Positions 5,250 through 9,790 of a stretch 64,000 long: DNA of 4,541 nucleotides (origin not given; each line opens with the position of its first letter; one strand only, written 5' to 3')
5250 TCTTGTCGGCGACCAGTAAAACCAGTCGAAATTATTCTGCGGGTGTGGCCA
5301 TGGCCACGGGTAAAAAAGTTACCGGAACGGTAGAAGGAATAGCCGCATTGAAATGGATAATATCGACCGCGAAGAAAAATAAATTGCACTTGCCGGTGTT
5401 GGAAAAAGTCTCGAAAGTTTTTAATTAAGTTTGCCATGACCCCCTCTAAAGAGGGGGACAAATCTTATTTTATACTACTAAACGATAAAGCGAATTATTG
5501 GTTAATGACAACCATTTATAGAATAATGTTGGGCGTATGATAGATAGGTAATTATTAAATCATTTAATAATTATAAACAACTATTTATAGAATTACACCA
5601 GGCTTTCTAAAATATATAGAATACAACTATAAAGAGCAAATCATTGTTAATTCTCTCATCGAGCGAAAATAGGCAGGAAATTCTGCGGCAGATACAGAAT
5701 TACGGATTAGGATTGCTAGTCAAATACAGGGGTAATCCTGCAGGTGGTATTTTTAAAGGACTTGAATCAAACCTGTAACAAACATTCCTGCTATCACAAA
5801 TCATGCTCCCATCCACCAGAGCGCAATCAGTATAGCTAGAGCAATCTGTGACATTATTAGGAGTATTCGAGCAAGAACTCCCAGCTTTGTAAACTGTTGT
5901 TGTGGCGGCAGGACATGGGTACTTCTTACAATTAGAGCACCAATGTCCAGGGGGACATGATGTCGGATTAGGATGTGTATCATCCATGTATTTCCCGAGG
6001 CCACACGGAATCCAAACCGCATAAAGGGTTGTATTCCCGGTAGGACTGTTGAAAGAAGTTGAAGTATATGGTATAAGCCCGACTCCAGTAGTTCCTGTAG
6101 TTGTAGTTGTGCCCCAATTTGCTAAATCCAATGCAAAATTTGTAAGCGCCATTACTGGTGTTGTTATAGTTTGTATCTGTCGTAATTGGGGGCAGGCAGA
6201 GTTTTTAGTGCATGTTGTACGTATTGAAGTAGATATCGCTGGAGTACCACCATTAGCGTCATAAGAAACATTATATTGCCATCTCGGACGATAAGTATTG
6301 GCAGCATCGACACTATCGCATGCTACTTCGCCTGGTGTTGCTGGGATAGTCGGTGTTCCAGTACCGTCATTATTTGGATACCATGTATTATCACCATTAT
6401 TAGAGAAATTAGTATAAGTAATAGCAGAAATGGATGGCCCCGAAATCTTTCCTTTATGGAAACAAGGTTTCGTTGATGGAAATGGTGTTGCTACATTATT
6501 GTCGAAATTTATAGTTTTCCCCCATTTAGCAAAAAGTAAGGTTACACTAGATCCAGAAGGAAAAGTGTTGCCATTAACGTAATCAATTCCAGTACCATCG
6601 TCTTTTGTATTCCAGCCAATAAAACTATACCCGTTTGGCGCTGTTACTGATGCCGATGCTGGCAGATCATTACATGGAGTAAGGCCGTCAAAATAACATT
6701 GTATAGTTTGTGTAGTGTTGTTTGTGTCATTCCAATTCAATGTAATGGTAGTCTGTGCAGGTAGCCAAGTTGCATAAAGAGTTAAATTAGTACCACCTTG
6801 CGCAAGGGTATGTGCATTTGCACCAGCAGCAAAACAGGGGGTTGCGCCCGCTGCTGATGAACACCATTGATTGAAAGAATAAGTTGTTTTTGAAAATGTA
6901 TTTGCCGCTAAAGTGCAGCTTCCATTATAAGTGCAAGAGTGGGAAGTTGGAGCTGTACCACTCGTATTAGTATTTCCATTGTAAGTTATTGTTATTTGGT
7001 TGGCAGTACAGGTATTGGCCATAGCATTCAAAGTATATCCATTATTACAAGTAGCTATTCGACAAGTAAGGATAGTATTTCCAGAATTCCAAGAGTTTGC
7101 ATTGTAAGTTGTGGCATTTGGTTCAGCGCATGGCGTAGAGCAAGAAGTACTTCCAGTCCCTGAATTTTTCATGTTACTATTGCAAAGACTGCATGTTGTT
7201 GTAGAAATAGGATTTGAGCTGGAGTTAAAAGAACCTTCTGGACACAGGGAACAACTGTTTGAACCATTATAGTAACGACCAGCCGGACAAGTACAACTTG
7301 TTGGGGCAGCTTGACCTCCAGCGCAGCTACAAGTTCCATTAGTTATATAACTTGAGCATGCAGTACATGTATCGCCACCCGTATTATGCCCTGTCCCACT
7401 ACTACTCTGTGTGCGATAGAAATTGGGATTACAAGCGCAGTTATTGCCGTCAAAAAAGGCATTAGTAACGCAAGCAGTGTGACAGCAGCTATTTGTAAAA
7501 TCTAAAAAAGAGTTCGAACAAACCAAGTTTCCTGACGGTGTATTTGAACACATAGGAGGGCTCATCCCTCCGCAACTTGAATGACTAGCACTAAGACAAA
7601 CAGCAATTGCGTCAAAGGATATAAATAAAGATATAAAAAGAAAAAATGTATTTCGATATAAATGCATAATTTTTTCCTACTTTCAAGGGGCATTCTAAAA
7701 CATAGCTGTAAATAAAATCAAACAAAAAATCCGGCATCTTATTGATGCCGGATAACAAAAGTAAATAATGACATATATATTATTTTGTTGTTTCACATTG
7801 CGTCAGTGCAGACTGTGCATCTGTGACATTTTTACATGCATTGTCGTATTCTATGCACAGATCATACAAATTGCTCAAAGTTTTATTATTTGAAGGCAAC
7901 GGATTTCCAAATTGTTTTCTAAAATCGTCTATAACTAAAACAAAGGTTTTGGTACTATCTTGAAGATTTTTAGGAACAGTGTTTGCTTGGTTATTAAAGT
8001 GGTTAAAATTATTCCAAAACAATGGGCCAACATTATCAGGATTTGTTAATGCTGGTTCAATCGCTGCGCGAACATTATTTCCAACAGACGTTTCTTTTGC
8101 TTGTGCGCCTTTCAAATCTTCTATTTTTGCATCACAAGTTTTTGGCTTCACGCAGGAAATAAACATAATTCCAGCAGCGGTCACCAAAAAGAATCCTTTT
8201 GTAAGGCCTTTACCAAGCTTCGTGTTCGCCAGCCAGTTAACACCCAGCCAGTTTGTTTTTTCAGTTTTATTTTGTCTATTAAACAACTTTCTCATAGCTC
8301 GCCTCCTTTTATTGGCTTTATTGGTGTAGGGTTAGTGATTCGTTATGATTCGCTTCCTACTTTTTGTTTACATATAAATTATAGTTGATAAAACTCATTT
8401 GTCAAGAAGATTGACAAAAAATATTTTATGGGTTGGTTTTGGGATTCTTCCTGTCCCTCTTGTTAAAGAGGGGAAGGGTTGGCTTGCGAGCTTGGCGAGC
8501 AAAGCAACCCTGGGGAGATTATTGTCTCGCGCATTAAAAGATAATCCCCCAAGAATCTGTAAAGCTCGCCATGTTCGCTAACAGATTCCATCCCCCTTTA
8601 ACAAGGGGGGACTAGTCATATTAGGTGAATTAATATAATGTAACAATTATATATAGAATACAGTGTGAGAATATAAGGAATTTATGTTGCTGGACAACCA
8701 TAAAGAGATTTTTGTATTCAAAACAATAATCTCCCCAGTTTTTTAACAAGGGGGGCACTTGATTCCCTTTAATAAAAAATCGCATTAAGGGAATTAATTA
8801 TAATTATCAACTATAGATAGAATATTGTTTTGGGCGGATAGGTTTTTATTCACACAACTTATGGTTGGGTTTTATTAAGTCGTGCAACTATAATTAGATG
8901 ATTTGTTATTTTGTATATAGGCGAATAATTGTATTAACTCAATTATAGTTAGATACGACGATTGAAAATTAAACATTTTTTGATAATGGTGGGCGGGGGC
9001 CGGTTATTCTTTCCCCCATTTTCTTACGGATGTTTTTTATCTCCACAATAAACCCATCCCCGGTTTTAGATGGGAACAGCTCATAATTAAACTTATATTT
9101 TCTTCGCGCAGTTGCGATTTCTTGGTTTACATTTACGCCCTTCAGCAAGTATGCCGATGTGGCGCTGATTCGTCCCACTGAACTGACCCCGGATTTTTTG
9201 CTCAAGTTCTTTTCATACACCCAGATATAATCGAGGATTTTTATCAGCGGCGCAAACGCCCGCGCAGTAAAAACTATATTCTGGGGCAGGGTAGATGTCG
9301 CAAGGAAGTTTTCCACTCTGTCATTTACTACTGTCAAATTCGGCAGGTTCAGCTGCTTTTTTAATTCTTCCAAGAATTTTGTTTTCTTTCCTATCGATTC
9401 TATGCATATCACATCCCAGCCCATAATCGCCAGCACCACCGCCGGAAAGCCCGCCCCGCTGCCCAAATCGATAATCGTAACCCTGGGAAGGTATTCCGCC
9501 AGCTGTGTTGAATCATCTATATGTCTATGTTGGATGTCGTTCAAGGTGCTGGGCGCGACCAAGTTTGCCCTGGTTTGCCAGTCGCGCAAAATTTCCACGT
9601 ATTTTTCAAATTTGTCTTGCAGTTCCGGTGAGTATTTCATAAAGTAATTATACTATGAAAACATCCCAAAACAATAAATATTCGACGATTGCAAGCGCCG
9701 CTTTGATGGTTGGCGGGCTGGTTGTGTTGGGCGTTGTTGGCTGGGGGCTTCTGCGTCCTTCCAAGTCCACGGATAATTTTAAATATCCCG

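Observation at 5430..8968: About 3.3 kb accessory island between gpsA and rsmG, bounded by ~40-nt imperfect direct repeats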

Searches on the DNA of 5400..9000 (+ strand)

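Call 59: search_rna_families(source=window, start=5400, end=9000, threshold=evalue, max_evalue=1)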
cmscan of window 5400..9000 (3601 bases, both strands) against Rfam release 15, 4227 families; matches with E-value up to 1: 1.
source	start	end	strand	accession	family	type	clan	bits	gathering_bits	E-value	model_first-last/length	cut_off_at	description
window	8107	8170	-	RF02475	GlsR6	Gene; snRNA; snoRNA; CD-box;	-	18.5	75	0.45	1-59/59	no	Small nucleolar RNA GlsR6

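Call 89: search_dna_similar(query=window:5429-8968:+, collection=plasmids, mode=distant, max_rows=5)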
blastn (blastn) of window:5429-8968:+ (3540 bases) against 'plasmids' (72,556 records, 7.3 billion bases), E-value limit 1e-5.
No match.

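Call 90: search_dna_similar(query=window:5429-8968:+, collection=phages, mode=distant, max_rows=5)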
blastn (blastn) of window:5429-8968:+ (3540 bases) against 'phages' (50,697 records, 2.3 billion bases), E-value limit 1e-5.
No match.
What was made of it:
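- The islet has no DNA match to plasmid or phage collections (calls 89, 90).
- Tried and rejected: No match (calls 89, 90).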

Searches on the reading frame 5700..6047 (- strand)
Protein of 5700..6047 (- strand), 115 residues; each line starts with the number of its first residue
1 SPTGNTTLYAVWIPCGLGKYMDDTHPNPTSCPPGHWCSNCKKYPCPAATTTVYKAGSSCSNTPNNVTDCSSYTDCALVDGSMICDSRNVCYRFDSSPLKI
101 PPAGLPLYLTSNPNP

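Call 38: search_protein_families(library=pfam, proteins=[window:5700-6047:-], max_evalue=10)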
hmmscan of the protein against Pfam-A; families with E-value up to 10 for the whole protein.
window:5700-6047:- (115 aa): 1 family
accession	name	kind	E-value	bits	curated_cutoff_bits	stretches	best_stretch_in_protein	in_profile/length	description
PF15771.10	IHO1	-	0.48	9.6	27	1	59-84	5-30/575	Interactor of HORMAD1 protein 1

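Call 46: search_protein_representatives(protein=window:5700-6047:-)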
Query: 115 residues. Proteins with E-value up to 0.001 (for the whole library): 6; up to 1e-10: 1; up to 1e-30: 1. The best 6 are listed.
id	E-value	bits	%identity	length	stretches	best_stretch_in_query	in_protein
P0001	4.2e-73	259.9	100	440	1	1-115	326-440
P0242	1.3e-08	51.4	47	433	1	3-97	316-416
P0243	2.1e-08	50.7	54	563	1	3-94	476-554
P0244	6.2e-07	45.9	42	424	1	3-97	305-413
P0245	1.5e-04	38.2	41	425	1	2-101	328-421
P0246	1.6e-04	38.1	35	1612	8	37-69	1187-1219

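Call 50: find_encoding_contigs(protein=P0245, flank=6000, max_places=2)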
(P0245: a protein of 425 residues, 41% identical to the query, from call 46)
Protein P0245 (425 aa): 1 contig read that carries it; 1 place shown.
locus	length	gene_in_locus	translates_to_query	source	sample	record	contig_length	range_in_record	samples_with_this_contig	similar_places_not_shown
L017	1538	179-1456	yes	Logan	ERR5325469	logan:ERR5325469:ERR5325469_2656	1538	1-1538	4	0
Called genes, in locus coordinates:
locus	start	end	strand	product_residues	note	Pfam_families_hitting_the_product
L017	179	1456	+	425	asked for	PF09479:Flg_new (weak)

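Call 80: find_encoding_contigs(protein=P0243, flank=6000, max_places=2)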
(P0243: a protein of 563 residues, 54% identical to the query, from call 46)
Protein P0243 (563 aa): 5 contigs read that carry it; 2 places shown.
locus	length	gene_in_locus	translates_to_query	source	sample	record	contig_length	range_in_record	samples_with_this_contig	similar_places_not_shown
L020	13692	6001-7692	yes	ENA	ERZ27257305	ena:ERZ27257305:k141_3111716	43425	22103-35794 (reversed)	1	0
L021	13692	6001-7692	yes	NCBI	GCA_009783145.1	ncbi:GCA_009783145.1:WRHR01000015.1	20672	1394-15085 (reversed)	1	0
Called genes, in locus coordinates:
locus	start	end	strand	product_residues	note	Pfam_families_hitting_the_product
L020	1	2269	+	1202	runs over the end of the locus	-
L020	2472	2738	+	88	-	-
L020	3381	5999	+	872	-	-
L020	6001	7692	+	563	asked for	-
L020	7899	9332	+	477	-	PF17251:Pom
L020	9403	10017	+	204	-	-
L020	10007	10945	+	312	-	-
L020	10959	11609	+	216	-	-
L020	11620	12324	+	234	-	-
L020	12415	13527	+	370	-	PF13433:Peripla_BP_5 (faint), PF13458:Peripla_BP_6, PF01094:ANF_receptor (weak)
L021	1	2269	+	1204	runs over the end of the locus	-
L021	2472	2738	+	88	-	-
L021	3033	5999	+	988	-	-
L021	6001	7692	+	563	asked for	-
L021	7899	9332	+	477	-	PF17251:Pom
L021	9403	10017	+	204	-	-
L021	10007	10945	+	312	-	-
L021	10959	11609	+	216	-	-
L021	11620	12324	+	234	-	-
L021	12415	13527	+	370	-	PF13433:Peripla_BP_5 (faint), PF13458:Peripla_BP_6, PF01094:ANF_receptor (weak)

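Call 81: find_encoding_contigs(protein=P0242, flank=6000, max_places=2)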
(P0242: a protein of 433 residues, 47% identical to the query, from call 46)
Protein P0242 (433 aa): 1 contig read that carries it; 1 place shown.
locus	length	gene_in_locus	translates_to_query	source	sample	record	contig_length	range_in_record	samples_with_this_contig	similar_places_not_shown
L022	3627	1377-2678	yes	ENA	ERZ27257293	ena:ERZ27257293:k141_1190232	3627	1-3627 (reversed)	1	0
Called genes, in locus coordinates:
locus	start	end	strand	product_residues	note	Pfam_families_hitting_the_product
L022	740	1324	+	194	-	-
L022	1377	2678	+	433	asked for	PF09479:Flg_new (faint)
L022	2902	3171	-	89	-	-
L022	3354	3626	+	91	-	?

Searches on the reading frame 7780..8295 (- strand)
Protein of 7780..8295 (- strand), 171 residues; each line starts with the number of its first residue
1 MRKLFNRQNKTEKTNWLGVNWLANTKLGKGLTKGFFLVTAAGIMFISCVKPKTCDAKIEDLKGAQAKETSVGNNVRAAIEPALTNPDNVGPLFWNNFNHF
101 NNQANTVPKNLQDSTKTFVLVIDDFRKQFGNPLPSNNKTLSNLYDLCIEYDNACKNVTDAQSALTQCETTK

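Call 7: search_protein_families(library=pfam, proteins=[window:7780-8295:-], max_evalue=0.1)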
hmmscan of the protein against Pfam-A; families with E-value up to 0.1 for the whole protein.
window:7780-8295:- (171 aa): 0 families

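Call 40: find_homologous_proteins(query=window:7780-8295:-, max_evalue=0.01)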
Query window:7780-8295:- (171 aa): 2 proteins with E <= 0.01 among 13 candidates.
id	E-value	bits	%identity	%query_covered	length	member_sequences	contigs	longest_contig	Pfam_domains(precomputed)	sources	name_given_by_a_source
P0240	4.8e-111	386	100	100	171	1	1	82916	-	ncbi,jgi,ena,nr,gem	ncbi:MAG: hypothetical protein FWE50_02365 [Alphaproteobacteria bacterium]|nr:hypothetical protein [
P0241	3.5e-19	87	37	80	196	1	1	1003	-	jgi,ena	-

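Call 51: find_encoding_contigs(protein=P0241, flank=6000, max_places=2)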
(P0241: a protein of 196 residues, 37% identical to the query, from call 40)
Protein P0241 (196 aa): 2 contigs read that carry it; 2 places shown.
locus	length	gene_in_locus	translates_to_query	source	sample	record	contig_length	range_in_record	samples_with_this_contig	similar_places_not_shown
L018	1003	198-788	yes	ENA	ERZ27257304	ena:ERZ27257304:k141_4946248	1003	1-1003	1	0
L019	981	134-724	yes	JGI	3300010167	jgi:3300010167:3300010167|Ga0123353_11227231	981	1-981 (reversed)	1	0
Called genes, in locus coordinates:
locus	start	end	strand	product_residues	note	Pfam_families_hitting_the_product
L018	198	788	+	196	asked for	-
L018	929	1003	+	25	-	?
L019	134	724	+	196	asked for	-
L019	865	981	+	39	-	?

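Call 66: search_protein_families(library=ncbifam, proteins=[window:7780-8295:-], max_evalue=0.1)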
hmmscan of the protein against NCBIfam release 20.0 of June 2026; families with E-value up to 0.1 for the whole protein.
window:7780-8295:- (171 aa): 0 families
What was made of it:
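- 7780..8295 (-): 171-aa small exported protein. It has a lipobox-like MFISC motif at residues 44-48 after a charged N-terminal extension. The mature part is predicted to be a four-helix bundle. No Pfam or NCBIfam match (calls 7, 66).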

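Call 70: predict_structure(alignment_id=A5)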
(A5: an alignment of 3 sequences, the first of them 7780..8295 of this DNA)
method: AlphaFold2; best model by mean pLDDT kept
length: 171 residues; sequences in the alignment: 3
mean_pLDDT: 66.0   pTM: 0.55
mean pLDDT of the five models: 66.0, 64.3, 52.4, 45.4, 34.9
residues with pLDDT >= 90: 4; 70-90: 90; 50-70: 24; < 50: 53
segments of 3 or more residues with pLDDT < 50: 1-50
pLDDT, mean of each block of 10 residues (from residue 1): 35 37 40 37 37 77 88 84 68 78 69 82 79 58 84 89 81 50
secondary structure, 60 per line:
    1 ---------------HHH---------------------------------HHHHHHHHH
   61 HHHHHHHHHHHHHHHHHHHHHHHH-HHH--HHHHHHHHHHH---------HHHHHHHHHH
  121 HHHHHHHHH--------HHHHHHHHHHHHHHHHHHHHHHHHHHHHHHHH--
elements in order: H52-84 H91-101 H111-129 H138-169

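Call 75: fold_search(model_id=the predicted structure, library=pdb)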
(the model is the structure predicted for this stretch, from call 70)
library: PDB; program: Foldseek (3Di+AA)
matches with E <= 10: 199; with E <= 0.001: 0
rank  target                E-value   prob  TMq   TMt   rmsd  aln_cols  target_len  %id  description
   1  4oyd_B                9.9e-01  0.15  0.20  0.26  16.8       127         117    9  Crystal structure of a computationally designed inhibitor of an Epstein-Barr viral Bcl-2 protein (released 2014-07-09)
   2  9qwr_B                9.9e-01  0.14  0.19  0.18  19.1       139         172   16  MIC60 helical bundle dimer (released 2026-02-25)
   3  2etd                  1.3e+00  0.23  0.26  0.30   9.1       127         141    9  Crystal structure of a lema protein (tm0961) from thermotoga maritima msb8 at 2.28 A resolution (released 2005-11-15)
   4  9hmx_A                1.4e+00  0.63  0.35  0.33  15.6       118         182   10  Structure of SteB-RipA complex from Mycobacterium tuberculosis (released 2025-07-30)
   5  6h2x                  1.4e+00  0.13  0.19  0.10  27.0       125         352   14  MukB coiled-coil elbow from E. coli (released 2019-03-06)
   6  7udc_B                1.6e+00  0.11  0.19  0.15  21.3       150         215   11  cryo-EM structures of a synaptobrevin-Munc18-1-syntaxin-1 complex class1 (released 2022-04-06)
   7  2lch_MODEL_1_A        1.9e+00  0.12  0.17  0.24  13.7       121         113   14  Solution NMR Structure of a Protein With a Redesigned Hydrophobic Core, Northeast Structural Genomics Consorti (released 2011-05-25)
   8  2ysu_B                2.1e+00  0.38  0.32  0.42  14.4       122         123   14  Structure of the complex between BtuB and Colicin E2 receptor binding domain (released 2007-06-19)
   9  2yfa_B                2.3e+00  0.44  0.38  0.29   8.9       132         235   12  X-ray structure of McpS ligand binding domain in complex with malate (released 2012-04-18)
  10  3t6g_D                2.3e+00  0.13  0.25  0.30  14.1       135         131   14  Structure of the complex between NSP3 (SHEP1) and p130Cas (released 2011-11-23)
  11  2yfb_A                2.5e+00  0.41  0.37  0.28   9.0       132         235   13  X-ray structure of McpS ligand binding domain in complex with succinate (released 2012-04-18)
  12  5vju                  2.5e+00  0.09  0.19  0.17  20.8       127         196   11  De Novo Photosynthetic Reaction Center Protein Variant Equipped with His-Tyr H-bond, Heme B, and Cd(II) ions (released 2018-04-25)
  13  5jsb_B                2.6e+00  0.11  0.20  0.27  16.8       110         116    9  Crystal structure of Mcl1-inhibitor complex (released 2016-11-16)
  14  5c22_B                2.8e+00  0.08  0.20  0.14  18.0       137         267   13  Crystal structure of Zn-bound HlyD from E. coli (released 2016-02-17)
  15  9min_I                2.9e+00  0.07  0.17  0.21  14.7       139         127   12  Structure of a designed minibinder to NYESO1-A*02:01 (released 2025-08-06)
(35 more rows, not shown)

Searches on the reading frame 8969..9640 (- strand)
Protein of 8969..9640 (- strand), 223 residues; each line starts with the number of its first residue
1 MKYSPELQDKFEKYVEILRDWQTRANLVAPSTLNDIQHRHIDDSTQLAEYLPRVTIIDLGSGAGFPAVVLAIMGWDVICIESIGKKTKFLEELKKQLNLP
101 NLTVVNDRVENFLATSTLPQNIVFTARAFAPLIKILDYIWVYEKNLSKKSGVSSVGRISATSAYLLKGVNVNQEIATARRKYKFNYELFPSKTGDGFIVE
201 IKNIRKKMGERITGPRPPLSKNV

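Call 7: search_protein_families(library=pfam, proteins=[window:8969-9640:-], max_evalue=0.1)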
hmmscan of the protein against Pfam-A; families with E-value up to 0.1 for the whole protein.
window:8969-9640:- (223 aa): 6 families
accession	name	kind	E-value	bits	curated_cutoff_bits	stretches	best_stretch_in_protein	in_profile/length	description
PF02527.21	GidB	-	2.9e-34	118.5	27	1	9-184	3-165/184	rRNA small subunit methyltransferase G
PF03848.20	TehB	-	0.0013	18.6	20.4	1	49-105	27-83/193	Tellurite resistance protein TehB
PF13847.12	Methyltransf_31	-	0.025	14.7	27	1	54-129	5-84/145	Methyltransferase domain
PF13679.12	Methyltransf_32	-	0.038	14.4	27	1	48-115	21-95/143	Methyltransferase domain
PF00398.26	RrnaAD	-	0.081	12.4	24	0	42-111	20-87/263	Ribosomal RNA adenine dimethylase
PF01135.25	PCMT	-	0.094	12.9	20.3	0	47-99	68-120/210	Protein-L-isoaspartate(D-aspartate) O-methyltransferase (PCMT)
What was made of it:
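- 8969..9640 (-): rsmG (16S rRNA m7G527 methyltransferase), right core gene bounding the islet. Pfam GidB, E 2.9e-34 (call 7).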
